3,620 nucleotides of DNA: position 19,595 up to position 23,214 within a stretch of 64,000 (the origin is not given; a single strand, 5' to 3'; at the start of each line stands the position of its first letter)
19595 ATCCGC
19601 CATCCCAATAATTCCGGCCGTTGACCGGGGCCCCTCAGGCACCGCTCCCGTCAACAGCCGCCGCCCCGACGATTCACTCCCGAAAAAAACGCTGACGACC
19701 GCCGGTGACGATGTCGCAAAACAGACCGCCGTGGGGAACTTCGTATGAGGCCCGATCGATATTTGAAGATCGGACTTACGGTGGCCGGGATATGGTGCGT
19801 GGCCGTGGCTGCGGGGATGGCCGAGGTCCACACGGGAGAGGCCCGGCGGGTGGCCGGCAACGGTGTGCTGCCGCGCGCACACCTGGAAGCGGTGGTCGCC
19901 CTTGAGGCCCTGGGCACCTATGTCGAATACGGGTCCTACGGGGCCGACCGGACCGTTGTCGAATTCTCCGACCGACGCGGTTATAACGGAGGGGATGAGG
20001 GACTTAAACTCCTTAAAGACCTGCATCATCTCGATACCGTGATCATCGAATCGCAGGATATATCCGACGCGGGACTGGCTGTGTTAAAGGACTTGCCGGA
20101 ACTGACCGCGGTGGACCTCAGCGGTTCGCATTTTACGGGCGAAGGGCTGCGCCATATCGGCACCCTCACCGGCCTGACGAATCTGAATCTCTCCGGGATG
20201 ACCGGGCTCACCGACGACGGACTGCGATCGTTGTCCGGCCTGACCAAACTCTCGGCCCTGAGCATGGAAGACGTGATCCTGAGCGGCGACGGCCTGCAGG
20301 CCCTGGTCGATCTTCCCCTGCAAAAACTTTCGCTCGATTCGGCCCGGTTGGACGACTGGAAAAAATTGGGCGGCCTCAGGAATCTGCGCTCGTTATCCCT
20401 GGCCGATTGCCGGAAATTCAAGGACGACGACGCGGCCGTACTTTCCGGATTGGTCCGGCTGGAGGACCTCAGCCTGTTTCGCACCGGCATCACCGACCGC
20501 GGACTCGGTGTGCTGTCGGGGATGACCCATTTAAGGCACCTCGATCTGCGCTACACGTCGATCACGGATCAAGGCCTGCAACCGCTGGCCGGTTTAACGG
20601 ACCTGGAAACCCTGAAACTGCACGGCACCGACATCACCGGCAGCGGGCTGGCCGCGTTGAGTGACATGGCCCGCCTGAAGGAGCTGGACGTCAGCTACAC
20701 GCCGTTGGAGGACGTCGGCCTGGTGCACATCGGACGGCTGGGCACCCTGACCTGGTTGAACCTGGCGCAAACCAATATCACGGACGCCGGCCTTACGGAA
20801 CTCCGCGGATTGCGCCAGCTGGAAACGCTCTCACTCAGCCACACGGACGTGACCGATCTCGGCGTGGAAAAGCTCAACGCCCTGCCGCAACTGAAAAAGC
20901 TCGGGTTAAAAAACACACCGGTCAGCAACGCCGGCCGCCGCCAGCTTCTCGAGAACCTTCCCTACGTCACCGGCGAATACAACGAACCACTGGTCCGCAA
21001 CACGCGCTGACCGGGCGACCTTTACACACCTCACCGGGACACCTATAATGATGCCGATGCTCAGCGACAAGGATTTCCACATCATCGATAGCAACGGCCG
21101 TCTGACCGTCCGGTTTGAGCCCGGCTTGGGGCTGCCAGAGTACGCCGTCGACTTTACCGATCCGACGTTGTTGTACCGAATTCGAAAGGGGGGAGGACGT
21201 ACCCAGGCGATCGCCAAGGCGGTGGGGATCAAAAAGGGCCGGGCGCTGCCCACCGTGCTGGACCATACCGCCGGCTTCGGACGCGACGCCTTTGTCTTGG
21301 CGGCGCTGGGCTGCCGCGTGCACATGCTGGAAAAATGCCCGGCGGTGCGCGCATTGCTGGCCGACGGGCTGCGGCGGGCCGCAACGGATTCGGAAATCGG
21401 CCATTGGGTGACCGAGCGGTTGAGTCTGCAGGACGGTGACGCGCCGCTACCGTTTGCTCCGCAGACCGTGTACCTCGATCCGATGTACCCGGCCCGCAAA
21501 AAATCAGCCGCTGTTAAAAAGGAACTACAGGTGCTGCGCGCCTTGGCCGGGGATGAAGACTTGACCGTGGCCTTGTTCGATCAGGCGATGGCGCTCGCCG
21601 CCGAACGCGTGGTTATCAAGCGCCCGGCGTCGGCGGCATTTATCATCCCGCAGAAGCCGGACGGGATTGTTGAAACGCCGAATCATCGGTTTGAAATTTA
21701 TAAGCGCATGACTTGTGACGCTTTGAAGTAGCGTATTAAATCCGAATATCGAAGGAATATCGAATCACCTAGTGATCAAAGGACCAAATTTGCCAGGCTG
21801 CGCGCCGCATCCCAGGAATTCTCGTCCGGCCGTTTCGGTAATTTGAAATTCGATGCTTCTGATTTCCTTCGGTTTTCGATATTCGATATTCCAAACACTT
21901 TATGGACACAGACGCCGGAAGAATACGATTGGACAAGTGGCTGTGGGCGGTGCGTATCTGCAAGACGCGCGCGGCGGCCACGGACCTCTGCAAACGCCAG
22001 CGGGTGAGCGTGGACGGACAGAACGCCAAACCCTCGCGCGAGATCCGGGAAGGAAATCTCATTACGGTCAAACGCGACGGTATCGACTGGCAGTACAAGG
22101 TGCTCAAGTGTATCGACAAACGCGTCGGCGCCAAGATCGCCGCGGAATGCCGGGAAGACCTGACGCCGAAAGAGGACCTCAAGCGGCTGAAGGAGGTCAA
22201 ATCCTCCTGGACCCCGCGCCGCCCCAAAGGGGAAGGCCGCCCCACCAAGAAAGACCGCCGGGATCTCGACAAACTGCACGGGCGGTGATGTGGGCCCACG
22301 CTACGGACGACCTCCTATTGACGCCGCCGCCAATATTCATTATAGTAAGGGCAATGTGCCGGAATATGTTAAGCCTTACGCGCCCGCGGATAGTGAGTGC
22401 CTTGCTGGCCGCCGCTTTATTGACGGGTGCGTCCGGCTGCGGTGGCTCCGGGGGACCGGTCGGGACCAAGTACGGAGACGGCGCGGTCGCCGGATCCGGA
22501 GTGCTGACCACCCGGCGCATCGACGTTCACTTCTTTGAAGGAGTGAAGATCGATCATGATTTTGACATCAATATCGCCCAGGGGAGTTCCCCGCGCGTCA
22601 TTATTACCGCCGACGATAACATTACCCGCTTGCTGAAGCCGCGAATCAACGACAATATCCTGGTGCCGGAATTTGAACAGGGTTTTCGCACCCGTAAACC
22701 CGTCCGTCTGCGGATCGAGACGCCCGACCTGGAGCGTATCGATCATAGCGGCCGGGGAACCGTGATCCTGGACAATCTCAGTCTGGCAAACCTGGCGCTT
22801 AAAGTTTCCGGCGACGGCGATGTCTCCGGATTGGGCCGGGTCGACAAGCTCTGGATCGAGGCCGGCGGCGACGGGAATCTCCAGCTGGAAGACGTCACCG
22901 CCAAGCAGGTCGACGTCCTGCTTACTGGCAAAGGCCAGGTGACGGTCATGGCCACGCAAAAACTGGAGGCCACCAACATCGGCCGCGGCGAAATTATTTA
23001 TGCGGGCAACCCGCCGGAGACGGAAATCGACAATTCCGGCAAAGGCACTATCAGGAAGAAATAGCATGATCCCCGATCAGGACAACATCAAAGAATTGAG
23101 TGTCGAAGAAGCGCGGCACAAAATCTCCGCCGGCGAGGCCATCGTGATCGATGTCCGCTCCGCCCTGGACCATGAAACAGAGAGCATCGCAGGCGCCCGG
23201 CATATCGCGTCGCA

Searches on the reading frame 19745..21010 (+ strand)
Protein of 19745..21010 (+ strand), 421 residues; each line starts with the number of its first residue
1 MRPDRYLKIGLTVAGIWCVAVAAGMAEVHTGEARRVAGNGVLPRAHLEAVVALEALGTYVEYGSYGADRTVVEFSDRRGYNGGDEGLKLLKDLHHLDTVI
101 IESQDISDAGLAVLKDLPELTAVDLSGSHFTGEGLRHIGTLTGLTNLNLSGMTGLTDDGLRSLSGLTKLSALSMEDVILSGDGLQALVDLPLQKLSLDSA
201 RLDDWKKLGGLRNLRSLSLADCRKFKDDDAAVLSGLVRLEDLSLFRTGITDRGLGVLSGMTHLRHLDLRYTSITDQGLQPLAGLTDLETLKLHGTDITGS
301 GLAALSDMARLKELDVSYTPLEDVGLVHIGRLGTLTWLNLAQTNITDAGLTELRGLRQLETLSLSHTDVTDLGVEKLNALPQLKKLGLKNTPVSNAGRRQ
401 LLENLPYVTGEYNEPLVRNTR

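Call 32: search_protein_families(library=pfam, proteins=[window:19745-21010:+], max_evalue=0.001)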
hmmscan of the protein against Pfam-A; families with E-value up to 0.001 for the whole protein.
window:19745-21010:+ (421 aa): 8 families
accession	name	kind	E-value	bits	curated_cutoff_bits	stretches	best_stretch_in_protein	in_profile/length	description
PF13855.12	LRR_8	-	7.3e-25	86.9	27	5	310-368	2-60/61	Leucine rich repeat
PF12799.13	LRR_4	-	3.7e-23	81.5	27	3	261-298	1-40/44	Leucine Rich repeats (2 copies)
PF13516.12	LRR_6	-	3.6e-20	70.8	23.4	1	260-282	2-24/24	Leucine Rich repeat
PF23598.1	LRR_14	-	1.5e-13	50.6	40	2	93-251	92-253/353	Leucine-rich repeat region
PF00560.39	LRR_1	-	2.4e-09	36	20.6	0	262-283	1-22/23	Leucine Rich Repeat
PF24758.1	LRR_At5g56370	-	4.2e-07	30.3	27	0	353-402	33-82/227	FBD-associated F-box protein At5g56370, LRR repeats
PF25013.1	LRR_Zer-1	-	1.1e-06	29.2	27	0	256-370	3-120/137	Zer-1-like, Leucine-rich repeats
PF23952.1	LRR_EndoS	-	6.8e-06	26.7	27.9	0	194-317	27-114/116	Endo-beta-N-acetylglucosaminidase EndoS LRR domain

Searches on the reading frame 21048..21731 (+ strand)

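Call 32: search_protein_families(library=pfam, proteins=[window:21048-21731:+], max_evalue=0.001)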
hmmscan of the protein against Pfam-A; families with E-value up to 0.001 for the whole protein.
window:21048-21731:+ (227 aa): 1 family
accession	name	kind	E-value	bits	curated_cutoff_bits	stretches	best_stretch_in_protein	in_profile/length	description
PF04445.19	SAM_MT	-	1.5e-67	227.9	26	1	29-219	35-229/230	Putative SAM-dependent methyltransferase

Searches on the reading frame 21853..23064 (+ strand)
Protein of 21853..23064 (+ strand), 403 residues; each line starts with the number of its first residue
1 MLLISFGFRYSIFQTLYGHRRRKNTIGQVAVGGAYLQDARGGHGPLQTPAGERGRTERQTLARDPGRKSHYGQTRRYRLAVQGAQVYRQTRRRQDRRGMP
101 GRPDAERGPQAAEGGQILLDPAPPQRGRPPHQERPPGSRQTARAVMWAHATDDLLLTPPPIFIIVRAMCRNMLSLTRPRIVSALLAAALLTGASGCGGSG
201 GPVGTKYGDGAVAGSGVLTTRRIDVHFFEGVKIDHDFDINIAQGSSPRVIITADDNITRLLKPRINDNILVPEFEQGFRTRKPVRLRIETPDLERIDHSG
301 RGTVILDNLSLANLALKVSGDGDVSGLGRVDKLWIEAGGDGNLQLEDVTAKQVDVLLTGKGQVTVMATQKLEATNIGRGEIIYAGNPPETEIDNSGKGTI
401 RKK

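Call 32: search_protein_families(library=pfam, proteins=[window:21853-23064:+], max_evalue=0.001)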
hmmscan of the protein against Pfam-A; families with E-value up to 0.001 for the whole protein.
window:21853-23064:+ (403 aa): 1 family
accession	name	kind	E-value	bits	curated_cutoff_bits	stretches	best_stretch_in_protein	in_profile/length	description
PF10988.14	DUF2807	-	1.8e-27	96.7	24.2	1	228-387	2-181/181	Putative auto-transporter adhesin, head GIN domain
